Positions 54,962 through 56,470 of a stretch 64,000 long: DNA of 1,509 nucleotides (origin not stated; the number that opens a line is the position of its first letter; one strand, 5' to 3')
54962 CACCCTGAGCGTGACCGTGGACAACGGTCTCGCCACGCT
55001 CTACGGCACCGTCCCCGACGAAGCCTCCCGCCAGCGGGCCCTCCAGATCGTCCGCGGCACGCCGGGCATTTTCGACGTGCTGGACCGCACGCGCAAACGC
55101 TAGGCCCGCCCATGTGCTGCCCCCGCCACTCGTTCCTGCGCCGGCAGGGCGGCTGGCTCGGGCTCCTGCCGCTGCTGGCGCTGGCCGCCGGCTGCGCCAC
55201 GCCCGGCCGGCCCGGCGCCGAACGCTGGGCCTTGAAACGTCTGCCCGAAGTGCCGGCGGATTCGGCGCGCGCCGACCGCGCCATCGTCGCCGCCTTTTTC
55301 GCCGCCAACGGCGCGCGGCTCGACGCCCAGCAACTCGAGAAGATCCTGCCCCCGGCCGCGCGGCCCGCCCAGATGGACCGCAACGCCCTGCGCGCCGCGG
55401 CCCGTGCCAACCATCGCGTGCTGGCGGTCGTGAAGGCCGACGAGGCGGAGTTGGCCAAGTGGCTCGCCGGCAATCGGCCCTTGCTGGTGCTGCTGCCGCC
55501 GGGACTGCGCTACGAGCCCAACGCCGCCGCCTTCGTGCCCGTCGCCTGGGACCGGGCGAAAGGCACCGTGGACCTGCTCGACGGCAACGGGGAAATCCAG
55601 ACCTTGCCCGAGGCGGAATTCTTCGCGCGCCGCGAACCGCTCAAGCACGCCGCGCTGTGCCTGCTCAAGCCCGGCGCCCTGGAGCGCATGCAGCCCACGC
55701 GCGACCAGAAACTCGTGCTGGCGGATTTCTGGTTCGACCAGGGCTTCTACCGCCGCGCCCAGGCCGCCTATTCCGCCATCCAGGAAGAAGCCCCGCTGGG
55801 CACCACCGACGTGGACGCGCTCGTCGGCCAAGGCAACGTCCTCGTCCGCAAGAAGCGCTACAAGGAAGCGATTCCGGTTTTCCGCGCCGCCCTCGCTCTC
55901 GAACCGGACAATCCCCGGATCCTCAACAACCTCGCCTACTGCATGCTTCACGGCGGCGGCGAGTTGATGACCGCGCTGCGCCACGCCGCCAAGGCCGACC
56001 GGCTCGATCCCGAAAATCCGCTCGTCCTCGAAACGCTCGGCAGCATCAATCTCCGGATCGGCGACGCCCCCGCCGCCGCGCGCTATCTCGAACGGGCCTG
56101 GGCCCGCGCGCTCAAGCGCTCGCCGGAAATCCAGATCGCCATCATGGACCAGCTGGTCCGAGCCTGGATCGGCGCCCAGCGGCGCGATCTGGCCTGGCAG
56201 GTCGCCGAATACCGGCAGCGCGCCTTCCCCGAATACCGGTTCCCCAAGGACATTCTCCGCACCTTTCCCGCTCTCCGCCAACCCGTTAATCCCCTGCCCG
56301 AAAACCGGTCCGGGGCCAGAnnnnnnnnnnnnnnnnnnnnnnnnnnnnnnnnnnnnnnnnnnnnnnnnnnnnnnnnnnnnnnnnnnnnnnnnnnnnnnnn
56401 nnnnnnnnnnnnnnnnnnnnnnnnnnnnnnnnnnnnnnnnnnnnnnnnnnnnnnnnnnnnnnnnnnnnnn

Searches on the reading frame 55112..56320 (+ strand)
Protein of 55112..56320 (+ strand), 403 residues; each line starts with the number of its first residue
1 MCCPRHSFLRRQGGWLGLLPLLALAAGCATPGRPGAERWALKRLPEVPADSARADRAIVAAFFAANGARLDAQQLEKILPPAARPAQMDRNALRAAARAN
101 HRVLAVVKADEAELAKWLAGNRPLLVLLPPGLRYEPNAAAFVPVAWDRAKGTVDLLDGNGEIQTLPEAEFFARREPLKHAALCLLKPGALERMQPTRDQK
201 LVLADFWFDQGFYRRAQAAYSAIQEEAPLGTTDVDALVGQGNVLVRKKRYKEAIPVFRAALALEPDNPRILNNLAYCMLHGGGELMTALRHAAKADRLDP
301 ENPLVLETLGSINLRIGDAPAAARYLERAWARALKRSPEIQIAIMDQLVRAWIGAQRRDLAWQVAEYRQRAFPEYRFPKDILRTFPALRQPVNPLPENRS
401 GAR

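Call 60: find_homologous_proteins(query=window:55112-56320:+, max_evalue=1e-30)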
Query window:55112-56320:+ (403 aa): 147 proteins with E <= 1e-30 among 8000 candidates; the best 120 are listed.
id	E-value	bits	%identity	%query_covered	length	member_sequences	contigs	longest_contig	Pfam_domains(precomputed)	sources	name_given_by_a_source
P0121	2.0e-264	895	100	100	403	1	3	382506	PF14559.13,PF13431.13,PF13414.13,PF13424.13,PF13432.13,PF13428.13,PF07719.24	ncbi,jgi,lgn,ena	jgi:tetratricopeptide (TPR) repeat protein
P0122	2.7e-233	792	90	99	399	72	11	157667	PF14559.13,PF13431.13,PF13414.13,PF00515.35,PF13424.13,PF13432.13,PF13428.13,PF13181.13,PF07719.24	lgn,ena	-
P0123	8.0e-230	781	90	92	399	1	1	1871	PF14559.13,PF13431.13,PF13414.13,PF00515.35,PF13424.13,PF13176.13,PF13432.13,PF13428.13,PF13181.13,PF07719.24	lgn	-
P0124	1.1e-222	758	84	100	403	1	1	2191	PF14559.13,PF13431.13,PF13414.13,PF00515.35,PF13424.13,PF13432.13,PF13428.13,PF13181.13,PF07719.24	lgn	-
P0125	2.1e-220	750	86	98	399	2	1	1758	PF14559.13,PF13431.13,PF13414.13,PF13432.13,PF13428.13,PF07719.24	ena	-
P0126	3.7e-220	749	86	99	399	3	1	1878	PF14559.13,PF13431.13,PF13414.13,PF00515.35,PF13432.13,PF13428.13,PF07719.24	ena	-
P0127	9.0e-219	745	85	99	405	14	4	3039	PF14559.13,PF13431.13,PF13414.13,PF00515.35,PF13424.13,PF13432.13,PF13428.13,PF13181.13,PF07719.24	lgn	-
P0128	1.4e-218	744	84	99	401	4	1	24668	PF14559.13,PF13431.13,PF13414.13,PF13424.13,PF13432.13,PF13428.13,PF07719.24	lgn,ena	-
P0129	3.3e-218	743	85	100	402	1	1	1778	PF14559.13,PF13431.13,PF13414.13,PF13432.13,PF07719.24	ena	-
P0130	6.6e-215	732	87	95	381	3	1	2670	PF14559.13,PF13431.13,PF13414.13,PF13432.13,PF13428.13,PF07719.24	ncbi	ncbi:MAG: tetratricopeptide repeat protein [Kiritimatiellia bacterium]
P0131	4.9e-214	729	84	99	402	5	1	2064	PF14559.13,PF13431.13,PF13414.13,PF00515.35,PF13424.13,PF13432.13,PF13428.13,PF07719.24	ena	-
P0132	1.5e-181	622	89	77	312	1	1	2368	PF14559.13,PF13431.13,PF13414.13,PF00515.35,PF13432.13,PF13428.13,PF13181.13,PF07719.24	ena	-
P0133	6.5e-180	617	72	98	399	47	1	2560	PF14559.13,PF13431.13,PF13414.13,PF00515.35,PF13424.13,PF13432.13,PF13428.13,PF07719.24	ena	-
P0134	1.7e-178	612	70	98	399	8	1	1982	PF14559.13,PF13431.13,PF13414.13,PF00515.35,PF13424.13,PF13432.13,PF13428.13,PF07719.24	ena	-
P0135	1.6e-171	589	71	94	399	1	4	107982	PF14559.13,PF13431.13,PF13414.13,PF00515.35,PF13432.13,PF13428.13,PF13181.13,PF07719.24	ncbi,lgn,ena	-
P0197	1.1e-147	511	63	93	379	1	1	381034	PF14559.13,PF13431.13,PF13414.13,PF13432.13,PF13428.13,PF07719.24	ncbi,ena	-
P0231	3.4e-119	417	56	91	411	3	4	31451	PF14559.13,PF13431.13,PF13414.13,PF07719.24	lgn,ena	-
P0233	6.4e-118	413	53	93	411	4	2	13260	PF14559.13,PF13431.13,PF13414.13,PF13371.13,PF13424.13,PF13432.13,PF13428.13,PF13429.13,PF07719.24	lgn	-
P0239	2.5e-105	371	50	92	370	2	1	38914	PF14559.13,PF13431.13,PF13414.13,PF00515.35,PF12895.14,PF13424.13,PF13176.13,PF13432.13,PF13428.13,PF13181.13,PF07719.24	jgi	jgi:tetratricopeptide (TPR) repeat protein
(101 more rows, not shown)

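Call 61: find_encoding_contigs(protein=P0197, flank=2500, max_places=1)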
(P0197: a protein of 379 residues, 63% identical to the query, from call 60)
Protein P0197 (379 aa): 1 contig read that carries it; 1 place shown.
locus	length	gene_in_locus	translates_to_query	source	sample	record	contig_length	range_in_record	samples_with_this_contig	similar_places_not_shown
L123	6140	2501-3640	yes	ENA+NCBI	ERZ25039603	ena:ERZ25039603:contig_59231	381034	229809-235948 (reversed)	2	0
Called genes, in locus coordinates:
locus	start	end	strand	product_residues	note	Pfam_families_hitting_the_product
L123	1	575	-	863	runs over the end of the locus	PF11858:DUF3378 (weak), PF01351:RNase_HII, PF01557:FAA_hydrolase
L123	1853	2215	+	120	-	-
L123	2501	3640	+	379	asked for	PF13431:TPR_17 (faint), PF07719:TPR_2 (faint), PF13414:TPR_11, PF13428:TPR_14 (weak), PF13432:TPR_16, PF14559:TPR_19 (faint)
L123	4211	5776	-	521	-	PF00672:HAMP (weak), PF00512:HisKA, PF02518:HATPase_c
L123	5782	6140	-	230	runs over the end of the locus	PF00072:Response_reg, PF00486:Trans_reg_C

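Call 62: find_encoding_contigs(protein=P0239, flank=2500, max_places=1)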
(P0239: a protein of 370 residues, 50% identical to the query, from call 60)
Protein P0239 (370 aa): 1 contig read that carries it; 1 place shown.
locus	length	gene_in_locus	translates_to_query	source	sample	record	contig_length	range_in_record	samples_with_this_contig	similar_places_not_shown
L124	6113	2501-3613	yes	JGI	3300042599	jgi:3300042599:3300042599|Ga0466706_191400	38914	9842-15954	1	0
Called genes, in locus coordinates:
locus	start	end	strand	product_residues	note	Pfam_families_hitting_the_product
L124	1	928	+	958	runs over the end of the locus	PF00528:BPD_transp_1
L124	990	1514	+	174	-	-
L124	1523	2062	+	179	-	PF13466:STAS_2 (weak)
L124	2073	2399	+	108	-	PF04972:BON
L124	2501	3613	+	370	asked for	PF13428:TPR_14 (faint), PF12895:ANAPC3 (faint), PF00515:TPR_1, PF07719:TPR_2 (weak), PF13414:TPR_11, PF13432:TPR_16, PF14559:TPR_19 (weak), PF13431:TPR_17 (weak), +3 more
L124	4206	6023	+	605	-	PF12161:HsdM_N, PF02384:N6_Mtase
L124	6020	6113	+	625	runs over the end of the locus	PF01420:Methylase_S (weak)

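Call 63: find_encoding_contigs(protein=P0231, flank=2500, max_places=1)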
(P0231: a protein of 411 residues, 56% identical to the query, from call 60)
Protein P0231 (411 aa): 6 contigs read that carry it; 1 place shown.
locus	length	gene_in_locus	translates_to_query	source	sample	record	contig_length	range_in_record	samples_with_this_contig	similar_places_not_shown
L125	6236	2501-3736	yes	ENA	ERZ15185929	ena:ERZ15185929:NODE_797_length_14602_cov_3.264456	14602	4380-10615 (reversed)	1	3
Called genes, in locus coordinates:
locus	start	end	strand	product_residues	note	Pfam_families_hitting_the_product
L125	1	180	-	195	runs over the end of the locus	-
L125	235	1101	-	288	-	PF01557:FAA_hydrolase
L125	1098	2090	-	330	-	PF11858:DUF3378 (weak), PF01351:RNase_HII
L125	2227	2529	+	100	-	PF04972:BON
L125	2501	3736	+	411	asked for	PF07719:TPR_2 (faint), PF14559:TPR_19 (faint), PF13414:TPR_11 (weak), PF13431:TPR_17 (weak)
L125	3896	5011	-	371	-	PF04055:Radical_SAM, PF06969:HemN_C (weak)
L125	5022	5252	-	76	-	PF01455:HupF_HypC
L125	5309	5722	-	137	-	PF22091:DUF6941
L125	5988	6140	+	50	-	-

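Call 64: find_encoding_contigs(protein=P0233, flank=2500, max_places=1)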
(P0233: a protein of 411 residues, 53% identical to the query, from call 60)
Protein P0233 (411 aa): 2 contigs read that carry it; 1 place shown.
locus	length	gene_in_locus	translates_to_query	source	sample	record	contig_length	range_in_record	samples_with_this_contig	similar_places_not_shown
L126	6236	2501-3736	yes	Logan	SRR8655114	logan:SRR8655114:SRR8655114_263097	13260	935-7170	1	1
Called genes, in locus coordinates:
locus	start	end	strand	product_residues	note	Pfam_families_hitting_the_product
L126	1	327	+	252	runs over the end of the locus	PF20582:UPF0758_N, PF04002:RadC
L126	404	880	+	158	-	PF13531:SBP_bac_11, PF01547:SBP_bac_1 (faint), PF13531:SBP_bac_11 (weak)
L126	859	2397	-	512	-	PF13424:TPR_12 (faint), PF13428:TPR_14 (faint), PF13432:TPR_16 (weak), PF07719:TPR_2 (faint), PF13431:TPR_17 (faint), PF14559:TPR_19 (faint), PF00515:TPR_1 (faint)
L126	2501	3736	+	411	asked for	PF13429:TPR_15 (weak), PF13371:TPR_9 (faint), PF07719:TPR_2 (faint), PF13414:TPR_11, PF13424:TPR_12 (faint), PF13428:TPR_14 (faint), PF13431:TPR_17 (faint), PF13432:TPR_16 (faint), +1 more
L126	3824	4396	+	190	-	PF01047:MarR (faint), PF12802:MarR_2 (weak), PF12840:HTH_20 (faint), PF01978:TrmB (faint), PF09339:HTH_IclR (faint), PF25213:HVO_A0261_N (weak)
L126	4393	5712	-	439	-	PF08245:Mur_ligase_M, PF27239:FOL3_C, PF02875:Mur_ligase_C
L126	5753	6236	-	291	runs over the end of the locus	PF17848:Zn_ribbon_ACC, PF01039:Carboxyl_trans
